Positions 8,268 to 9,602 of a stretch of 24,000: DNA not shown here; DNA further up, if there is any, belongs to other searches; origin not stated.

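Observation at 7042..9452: Class-III aminotransferase translationally coupled (ATGA) to a SPASM/twitch radical-SAM enzyme inside a fatty-acid-type cluster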

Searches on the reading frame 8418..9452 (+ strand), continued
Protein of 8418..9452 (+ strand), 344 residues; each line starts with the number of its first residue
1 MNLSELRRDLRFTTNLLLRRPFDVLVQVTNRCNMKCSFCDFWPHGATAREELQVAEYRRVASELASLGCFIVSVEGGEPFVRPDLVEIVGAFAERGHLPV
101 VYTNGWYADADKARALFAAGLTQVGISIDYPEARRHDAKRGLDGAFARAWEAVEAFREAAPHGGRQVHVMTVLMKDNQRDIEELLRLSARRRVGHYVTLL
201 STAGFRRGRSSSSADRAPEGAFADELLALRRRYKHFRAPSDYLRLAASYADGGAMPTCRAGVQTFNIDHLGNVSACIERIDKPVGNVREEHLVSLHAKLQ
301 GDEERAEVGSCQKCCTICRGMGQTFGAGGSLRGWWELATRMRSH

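Call 18: find_related_loci(query=A1, collection=genome_contigs, flank=10000)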
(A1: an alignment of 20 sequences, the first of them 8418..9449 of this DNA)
Query A1 (344 aa) in genome_contigs; peptide patterns used: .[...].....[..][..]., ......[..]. (x = any residue, [..] = any of these).
189 stretches matched a pattern; 154 encode a relative of the query (tblastn E <= 1e-3); the best 80 are kept; 80 distinct loci.
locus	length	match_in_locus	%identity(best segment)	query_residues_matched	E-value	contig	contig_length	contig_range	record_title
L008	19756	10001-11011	80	1-339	0e+0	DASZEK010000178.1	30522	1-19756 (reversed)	MAG TPA_asm: Pyrinomonadaceae bacterium isolate SMAG_U6492 k141_506020, whole genome shotgun sequence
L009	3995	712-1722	62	1-344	1e-152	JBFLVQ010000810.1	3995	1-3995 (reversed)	MAG: Acidobacteriota bacterium isolate MAG010 MAG010_810, whole genome shotgun sequence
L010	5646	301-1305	58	1-343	3e-137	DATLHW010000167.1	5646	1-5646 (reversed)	MAG TPA_asm: Burkholderiales bacterium isolate SMAG_U13650 k141_294485, whole genome shotgun sequence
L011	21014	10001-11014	60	1-343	7e-132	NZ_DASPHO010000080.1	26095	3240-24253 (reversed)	MAG: Hyalangium sp. isolate SMAG_U11958 k141_34286, whole genome shotgun sequence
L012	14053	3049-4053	58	1-341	1e-131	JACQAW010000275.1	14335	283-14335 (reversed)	MAG: Deltaproteobacteria bacterium isolate NC_groundwater_926_Pr1_S-0.2um_57_13 Montesol18-Sp2_coassembly_scaffold_46090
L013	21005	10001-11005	59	3-343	2e-131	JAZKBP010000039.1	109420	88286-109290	MAG: Pseudomonadota bacterium isolate ADI_H3L2_1_122_18_3-bin085_1 ADIH3L21_B085_1_000000000039, whole genome shotgun se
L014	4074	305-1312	56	2-343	6e-133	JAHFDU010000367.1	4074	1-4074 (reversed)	MAG: Myxococcales bacterium isolate nzgw252 NODE_15055_length_4075_cov_2.438037, whole genome shotgun sequence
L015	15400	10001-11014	58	1-343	7e-130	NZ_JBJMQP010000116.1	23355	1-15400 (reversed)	MAG: Hyalangium sp. isolate H3_16_all_fractions_metab_25_68_0 k255_3437257, whole genome shotgun sequence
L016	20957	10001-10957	59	8-332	4e-129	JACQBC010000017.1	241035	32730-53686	MAG: Gammaproteobacteria bacterium isolate NC_groundwater_932_Pr1_S-0.2um_52_71 Montesol18-Sp2_coassembly_scaffold_37622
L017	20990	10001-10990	59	8-343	5e-129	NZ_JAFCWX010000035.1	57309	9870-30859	Massilia sp. TWP1-3-3 NODE_35_length_57309_cov_64.653366, whole genome shotgun sequence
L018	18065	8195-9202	58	1-344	1e-128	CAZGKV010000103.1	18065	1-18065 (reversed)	MAG TPA_asm: uncultured Planctomycetales bacterium isolate binchicken_co21_415 genome assembly, contig: NODE_1751_length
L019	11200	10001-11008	60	3-343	1e-128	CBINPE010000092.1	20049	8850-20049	MAG TPA_asm: uncultured Burkholderiales bacterium isolate SRR16817063_concoct_70 genome assembly, contig: ERZ27393303.66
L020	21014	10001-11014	58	1-343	5e-128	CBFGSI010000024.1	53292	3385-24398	MAG TPA_asm: uncultured Archangiaceae bacterium isolate SRR17295755_concoct_80 genome assembly, contig: ERZ23329302.248,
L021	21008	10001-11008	58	1-341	1e-127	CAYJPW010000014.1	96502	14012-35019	MAG TPA_asm: uncultured Polyangiaceae bacterium isolate ERP124720_co1_193 genome assembly, contig: NODE_307_length_96502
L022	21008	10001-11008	57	3-344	2e-127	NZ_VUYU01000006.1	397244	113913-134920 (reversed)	Massilia rubra strain CCM 8692 NODE_6_length_397244_cov_6.202432, whole genome shotgun sequence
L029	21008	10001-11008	57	3-344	1e-126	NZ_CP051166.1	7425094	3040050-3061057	Massilia atriviolacea strain SOD chromosome, complete genome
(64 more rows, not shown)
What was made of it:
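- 154 species-level genomes carry a relative, spread over Acidobacteriota, Myxococcota, Burkholderiales (including cultured Massilia), Planctomycetota, Rokubacteria, Vulcanimicrobiota and Turneriella (call 18).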

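Call 24: search_protein_families(library=pfam, proteins=[L011:3-6596:+, L011:7524-8192:+, L011:11100-12104:+, L011:12652-13650:+, L011:13684-14871:+, L011:15037-16368:-, L011:16467-17846:+, L011:17777-19246:+, L011:19275-20288:+], max_evalue=0.00001)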
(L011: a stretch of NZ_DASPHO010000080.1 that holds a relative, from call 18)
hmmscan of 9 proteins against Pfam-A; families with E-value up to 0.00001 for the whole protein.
L011:3-6596:+ (2197 aa): 2 families
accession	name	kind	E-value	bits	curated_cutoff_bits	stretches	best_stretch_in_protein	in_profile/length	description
PF05593.20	RHS_repeat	-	1.1e-54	182.2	22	1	1266-1296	1-31/38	RHS Repeat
PF20148.4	DUF6531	-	1.8e-07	31.8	24.1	1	153-201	11-58/74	Domain of unknown function (DUF6531)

L011:7524-8192:+ (222 aa): 0 families

L011:11100-12104:+ (334 aa): 0 families

L011:12652-13650:+ (332 aa): 1 family
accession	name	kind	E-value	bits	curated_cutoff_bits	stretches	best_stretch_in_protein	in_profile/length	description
PF19559.6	DUF6081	-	1.7e-93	313.3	25.9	1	19-331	1-272/272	Family of unknown function (DUF6081)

L011:13684-14871:+ (395 aa): 0 families

L011:15037-16368:- (443 aa): 2 families
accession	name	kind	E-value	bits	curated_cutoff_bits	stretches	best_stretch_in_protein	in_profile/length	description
PF17885.6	Smoa_sbd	-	1.4e-24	86.7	25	1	176-285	1-108/108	Styrene monooxygenase A putative substrate binding domain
PF01266.30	DAO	-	1.3e-06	28.7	27.9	0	37-84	2-50/353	FAD dependent oxidoreductase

L011:16467-17846:+ (459 aa): 0 families

L011:17777-19246:+ (489 aa): 1 family
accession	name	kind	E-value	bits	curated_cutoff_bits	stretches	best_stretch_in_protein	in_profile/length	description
PF20943.3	DUF4785_3rd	-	2.2e-12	47.4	24.5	1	363-454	12-102/106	Domain of unknown function (DUF4785) C-terminal domain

L011:19275-20288:+ (337 aa): 1 family
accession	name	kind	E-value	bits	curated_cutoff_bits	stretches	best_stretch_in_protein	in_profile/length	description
PF02733.22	Dak1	-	8e-135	449.2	31.4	1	21-332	1-313/313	Dak1 domain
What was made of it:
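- Tried and rejected: Its neighbours are an RHS-repeat protein, DUF6081 and a styrene-monooxygenase-like gene, which are unrelated to the cluster (call 24).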

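Call 38: predict_structure(alignment_id=A2)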
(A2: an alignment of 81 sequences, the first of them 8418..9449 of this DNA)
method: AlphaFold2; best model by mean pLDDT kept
length: 344 residues; sequences in the alignment: 81
mean_pLDDT: 93.5   pTM: 0.92
mean pLDDT of the five models: 93.5, 92.7, 92.3, 91.9, 91.2
residues with pLDDT >= 90: 285; 70-90: 53; 50-70: 6; < 50: 0
segments of 3 or more residues with pLDDT < 50: none
pLDDT, mean of each block of 10 residues (from residue 1): 89 94 96 83 77 98 98 92 97 98 97 98 98 96 97 99 97 96 98 96 79 83 96 96 94 92 96 95 97 98 93 92 88 91 84
secondary structure, 60 per line:
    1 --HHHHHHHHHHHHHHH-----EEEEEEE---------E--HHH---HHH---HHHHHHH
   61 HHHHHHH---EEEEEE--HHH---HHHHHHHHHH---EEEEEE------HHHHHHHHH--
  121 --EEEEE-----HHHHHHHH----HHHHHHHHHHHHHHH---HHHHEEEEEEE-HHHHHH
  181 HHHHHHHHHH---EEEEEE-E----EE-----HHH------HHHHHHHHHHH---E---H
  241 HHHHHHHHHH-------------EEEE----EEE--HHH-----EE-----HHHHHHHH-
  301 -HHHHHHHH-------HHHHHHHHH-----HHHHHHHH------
elements in order: H3-17 E23-29 H54-67 E71-76 H85-94 E98-103 H110-118 E123-127 H133-140 H145-159 H163-166 E167-173 H175-190 E194-199 H222-232 H240-250 E264-267 E272-274 H292-299 H302-309 H317-325 H331-338
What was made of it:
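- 8418..9452 (+): Small radical SAM enzyme with a twitch or partial SPASM C-terminal domain; uncharacterised family. AF2 pLDDT 93.5 (call 38).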

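Call 40: fold_search(model_id=the predicted structure, library=pdb)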
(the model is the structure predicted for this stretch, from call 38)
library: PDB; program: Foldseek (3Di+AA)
matches with E <= 10: 1660; with E <= 0.001: 163
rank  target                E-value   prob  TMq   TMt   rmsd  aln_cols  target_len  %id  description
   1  7vob                  1.9e-13  1.00  0.62  0.65   5.6       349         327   19  The crystal structure of a Radical SAM Enzyme BlsE involved in the Biosynthesis of Blasticidin S (released 2022-05-04)
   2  6efn                  2.1e-13  1.00  0.63  0.57   5.7       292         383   22  Structure of a RiPP maturase, SkfB (released 2018-10-24)
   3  2fb2_B                1.5e-11  1.00  0.58  0.60   5.5       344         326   17  Structure of the MoaA Arg17/266/268/Ala triple mutant (released 2006-05-09)
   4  5v1q_B                1.5e-11  1.00  0.63  0.50  10.1       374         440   15  Crystal structure of Streptococcus suis SuiB (released 2017-08-30)
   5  5v1t_A                2.8e-11  1.00  0.66  0.53   9.1       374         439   16  Crystal structure of Streptococcus suis SuiB bound to precursor peptide SuiA (released 2017-08-30)
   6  5why_B                2.8e-11  1.00  0.58  0.49  13.7       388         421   14  Structural Insights into Thioether Bond Formation in the Biosynthesis of Sactipeptides (released 2017-07-26)
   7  5v1s_A                3.1e-11  1.00  0.66  0.54   9.2       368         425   15  Crystal structure of Streptococcus suis SuiB bound to S-adenosylmethionine (released 2017-08-30)
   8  5v1q_A                3.3e-11  1.00  0.66  0.54   9.2       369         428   15  Crystal structure of Streptococcus suis SuiB (released 2017-08-30)
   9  6c8v                  3.5e-11  1.00  0.58  0.63   4.3       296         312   22  X-ray structure of PqqE from Methylobacterium extorquens (released 2018-02-14)
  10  8hzv_C                4.4e-11  1.00  0.59  0.44   8.3       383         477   16  The crystal structure of a Radical SAM Enzyme DesII (released 2024-07-10)
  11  5v1s_B                5.9e-11  1.00  0.63  0.52   9.4       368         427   15  Crystal structure of Streptococcus suis SuiB bound to S-adenosylmethionine (released 2017-08-30)
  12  1tv7_A                1.2e-10  1.00  0.56  0.59   6.6       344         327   17  Structure of the S-adenosylmethionine dependent Enzyme MoaA (released 2004-08-31)
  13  1tv7_B                1.5e-10  1.00  0.60  0.62   5.4       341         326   17  Structure of the S-adenosylmethionine dependent Enzyme MoaA (released 2004-08-31)
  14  8hzy_B                1.6e-10  1.00  0.57  0.44   9.4       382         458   16  The crystal structure of a Radical SAM Enzyme DesII (released 2024-07-10)
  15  5wgg_A                2.5e-10  1.00  0.58  0.47  13.0       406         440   14  Structural Insights into Thioether Bond Formation in the Biosynthesis of Sactipeptides (released 2017-07-26)
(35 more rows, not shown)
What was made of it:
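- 8418..9452 (+): Nearest folds are BlsE, SkfB, MoaA, SuiB, PqqE, DesII, BtrN and anSME (call 40).
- On Twitch domain (one auxiliary cluster; BtrN, MoaA, SkfB, BlsE type): The top Foldseek hits are BlsE, SkfB and MoaA at TM about 0.6 (call 40).
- On BtrN/anSME-type rSAM dehydrogenases: Foldseek ranks BtrN 21st and anSME 23rd (call 40).
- The structural neighbours include enzymes that work alongside aminotransferases: BtrN and DesII (call 40). DesII is among the structural neighbours (rank 10, E = 4e-11; call 40). The top structural hit is the decarboxylase BlsE (call 40).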

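Call 45: search_protein_families(library=pfam, proteins=[L029:16-609:+, L029:6383-6760:+, L029:6411-7151:+, L029:7152-7565:+, L029:7570-8622:+, L029:13881-14477:+, L029:14564-15358:+, L029:15202-16008:+, L029:18382-19251:-, L029:19236-20669:-], max_evalue=0.001)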
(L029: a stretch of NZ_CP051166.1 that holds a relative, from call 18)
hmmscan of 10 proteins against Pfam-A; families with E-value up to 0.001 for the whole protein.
L029:16-609:+ (197 aa): 0 families

L029:6383-6760:+ (125 aa): 0 families

L029:6411-7151:+ (246 aa): 2 families
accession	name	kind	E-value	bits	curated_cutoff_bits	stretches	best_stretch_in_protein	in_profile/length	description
PF00881.29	Nitroreductase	-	1.5e-34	120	23.5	1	34-215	3-167/167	Nitroreductase family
PF14512.11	TM1586_NiRdase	-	4.6e-11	43.2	27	1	47-82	156-191/215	Putative TM nitroreductase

L029:7152-7565:+ (137 aa): 1 family
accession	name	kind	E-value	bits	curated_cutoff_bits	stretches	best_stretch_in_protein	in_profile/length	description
PF00550.31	PP-binding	-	2.9e-09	37.5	20.8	1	11-65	1-54/67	Phosphopantetheine attachment site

L029:7570-8622:+ (350 aa): 0 families

L029:13881-14477:+ (198 aa): 0 families

L029:14564-15358:+ (264 aa): 0 families

L029:15202-16008:+ (268 aa): 0 families

L029:18382-19251:- (289 aa): 2 families
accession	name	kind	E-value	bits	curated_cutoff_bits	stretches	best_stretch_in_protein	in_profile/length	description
PF00561.26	Abhydrolase_1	-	1.3e-06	28.7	25.8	1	147-207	52-116/245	alpha/beta hydrolase fold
PF12146.15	Hydrolase_4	-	3.7e-05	23.6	27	0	146-200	58-113/239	Serine aminopeptidase, S33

L029:19236-20669:- (477 aa): 0 families

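Call 52: search_protein_families(library=ncbifam, proteins=[L029:11814-13097:+, L001:14439-15725:+], max_evalue=1e-40)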
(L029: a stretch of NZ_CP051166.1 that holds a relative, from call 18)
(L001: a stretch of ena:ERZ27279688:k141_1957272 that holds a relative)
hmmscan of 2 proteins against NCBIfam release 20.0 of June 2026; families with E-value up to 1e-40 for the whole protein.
L029:11814-13097:+ (427 aa): 46 families (the best 25 are shown)
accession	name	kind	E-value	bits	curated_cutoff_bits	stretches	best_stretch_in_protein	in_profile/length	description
NF053554.1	prodigi_MAP_PigE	equivalog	5.3e-90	302.9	850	1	4-348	380-728/837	prodigiosin MAP biosynthesis aminotransferase PigE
NF002874.0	PRK03244.1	equivalog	6.1e-75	252.5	457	1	27-421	28-393/399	acetylornithine transaminase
TIGR00707.1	argD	subfamily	6.8e-74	249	410.05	1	24-420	9-380/381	acetylornithine/succinylornithine family transaminase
NF002325.0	PRK01278.1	subfamily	3.6e-70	236.6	372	1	28-352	17-341/395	acetylornithine transaminase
NF004426.0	PRK05769.1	equivalog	5.4e-67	226.5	552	1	174-421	213-438/441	acetyl ornithine aminotransferase family protein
NF008570.0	PRK11522.1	equivalog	9e-67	225.6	612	1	28-421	71-455/464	putrescine aminotransferase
NF002797.0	PRK02936.1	equivalog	2.4e-64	217.5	496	1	32-420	19-377/385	acetylornithine transaminase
TIGR01885.1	Orn_aminotrans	equivalog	6.1e-63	212.9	378.4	1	25-420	20-401/402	ornithine--oxo-acid transaminase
TIGR00508.1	bioA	equivalog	1.1e-61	208.7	405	1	13-353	4-368/419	adenosylmethionine--8-amino-7-oxononanoate transaminase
NF005993.0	PRK08117.1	subfamily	7.1e-60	202.8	574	0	175-421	200-428/433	aspartate aminotransferase family protein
NF006733.0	PRK09264.1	subfamily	7.9e-60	202.5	438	1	18-421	15-415/425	diaminobutyrate--2-oxoglutarate transaminase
NF041821.1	daptide_amino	equivalog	1.8e-59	201.4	450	1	35-421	24-405/405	daptide-type RiPP biosynthesis aminotransferase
NF003145.0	PRK04073.1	equivalog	2.4e-57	194.3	656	1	35-353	33-351/396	ornithine--oxo-acid transaminase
NF004624.0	PRK05964.1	equivalog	2.4e-56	191.1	494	1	14-351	18-372/427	adenosylmethionine--8-amino-7-oxononanoate transaminase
NF003468.0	PRK05093.1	subfamily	5.9e-56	189.9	522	1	29-420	28-399/405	acetylornithine/succinyldiaminopimelate transaminase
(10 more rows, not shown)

L001:14439-15725:+ (428 aa): 49 families (the best 25 are shown)
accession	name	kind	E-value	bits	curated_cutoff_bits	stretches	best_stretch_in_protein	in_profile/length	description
NF053554.1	prodigi_MAP_PigE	equivalog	1.3e-115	387.6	850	1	2-352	379-731/837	prodigiosin MAP biosynthesis aminotransferase PigE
NF002874.0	PRK03244.1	equivalog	1.5e-87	294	457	1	26-352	28-345/399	acetylornithine transaminase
TIGR00707.1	argD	subfamily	5.6e-81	272.3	410.05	1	27-351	13-332/381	acetylornithine/succinylornithine family transaminase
NF008570.0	PRK11522.1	equivalog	7.8e-78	262.1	612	1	4-350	45-402/464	putrescine aminotransferase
NF002797.0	PRK02936.1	equivalog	9.5e-78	261.6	496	1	26-354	14-333/385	acetylornithine transaminase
NF002325.0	PRK01278.1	subfamily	5.9e-76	255.6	372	1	26-352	16-340/395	acetylornithine transaminase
TIGR03372.1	putres_am_tran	equivalog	6.8e-70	236.1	658.65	1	29-342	62-382/442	putrescine aminotransferase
NF005993.0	PRK08117.1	subfamily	3.3e-68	230.3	574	0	184-421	209-427/433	aspartate aminotransferase family protein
TIGR00508.1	bioA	equivalog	4.3e-68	229.8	405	1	26-354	16-368/419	adenosylmethionine--8-amino-7-oxononanoate transaminase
NF042418.1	LysJ_Th_th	equivalog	3.1e-66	223.9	700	1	27-356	22-342/386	[LysW]-aminoadipate semialdehyde transaminase LysJ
NF004426.0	PRK05769.1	equivalog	4.1e-66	223.6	552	0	184-422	223-438/441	acetyl ornithine aminotransferase family protein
NF003273.0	PRK04260.1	equivalog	1.2e-63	214.9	616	1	26-347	14-324/376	acetylornithine transaminase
NF003468.0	PRK05093.1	subfamily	1.1e-61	208.7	522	1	28-351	28-348/405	acetylornithine/succinyldiaminopimelate transaminase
NF004624.0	PRK05964.1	equivalog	1.5e-61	208.3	494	1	23-352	26-372/427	adenosylmethionine--8-amino-7-oxononanoate transaminase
NF003145.0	PRK04073.1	equivalog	8.7e-60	202.3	656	1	29-355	28-352/396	ornithine--oxo-acid transaminase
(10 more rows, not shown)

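Call 67: find_encoding_contigs(protein=P0041, flank=10000, max_places=1)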
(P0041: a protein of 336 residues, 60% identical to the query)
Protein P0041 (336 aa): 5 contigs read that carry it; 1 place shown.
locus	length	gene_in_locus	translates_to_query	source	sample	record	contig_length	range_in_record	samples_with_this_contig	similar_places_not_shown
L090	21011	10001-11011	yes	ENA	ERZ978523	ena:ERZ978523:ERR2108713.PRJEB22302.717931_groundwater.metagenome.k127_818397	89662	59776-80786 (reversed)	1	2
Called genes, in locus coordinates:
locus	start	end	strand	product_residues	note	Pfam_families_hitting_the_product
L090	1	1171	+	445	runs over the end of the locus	PF00884:Sulfatase (faint), PF01663:Phosphodiest, PF01676:Metalloenzyme (faint)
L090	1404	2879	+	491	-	PF23545:Zn_ribbon_HMPTM, PF04055:Radical_SAM, PF13353:Fer4_12 (weak)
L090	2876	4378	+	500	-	PF23545:Zn_ribbon_HMPTM, PF04055:Radical_SAM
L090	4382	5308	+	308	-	-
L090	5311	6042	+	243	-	PF00106:adh_short, PF08659:KR, PF13561:adh_short_C2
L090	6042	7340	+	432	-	PF00202:Aminotran_3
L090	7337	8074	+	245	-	PF00106:adh_short, PF13561:adh_short_C2, PF23441:SDR (weak)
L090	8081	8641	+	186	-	-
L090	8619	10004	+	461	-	PF00202:Aminotran_3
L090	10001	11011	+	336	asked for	PF04055:Radical_SAM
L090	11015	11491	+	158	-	PF07977:FabA, PF22818:ApeI-like (weak)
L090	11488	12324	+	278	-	PF00109:ketoacyl-synt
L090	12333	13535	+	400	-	PF00109:ketoacyl-synt, PF02801:Ketoacyl-synt_C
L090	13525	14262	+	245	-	PF00106:adh_short, PF01370:Epimerase (weak), PF08659:KR, PF13561:adh_short_C2, PF23441:SDR (weak)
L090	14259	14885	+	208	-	PF00881:Nitroreductase, PF14512:TM1586_NiRdase (weak)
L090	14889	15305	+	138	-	PF00550:PP-binding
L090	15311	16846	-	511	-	PF00069:Pkinase, PF07714:PK_Tyr_Ser-Thr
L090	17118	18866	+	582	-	PF07705:CARDB, PF08239:SH3_3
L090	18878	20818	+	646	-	PF01510:Amidase_2, PF00041:fn3 (weak), PF01839:FG-GAP (faint), PF13517:FG-GAP_3 (weak)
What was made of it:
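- A clean 16-gene operon is seen in L090 (call 67). No thioesterase or reductase is present to release an aldehyde (call 67). The operon has no thioesterase or reductase to release the chain (call 67).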
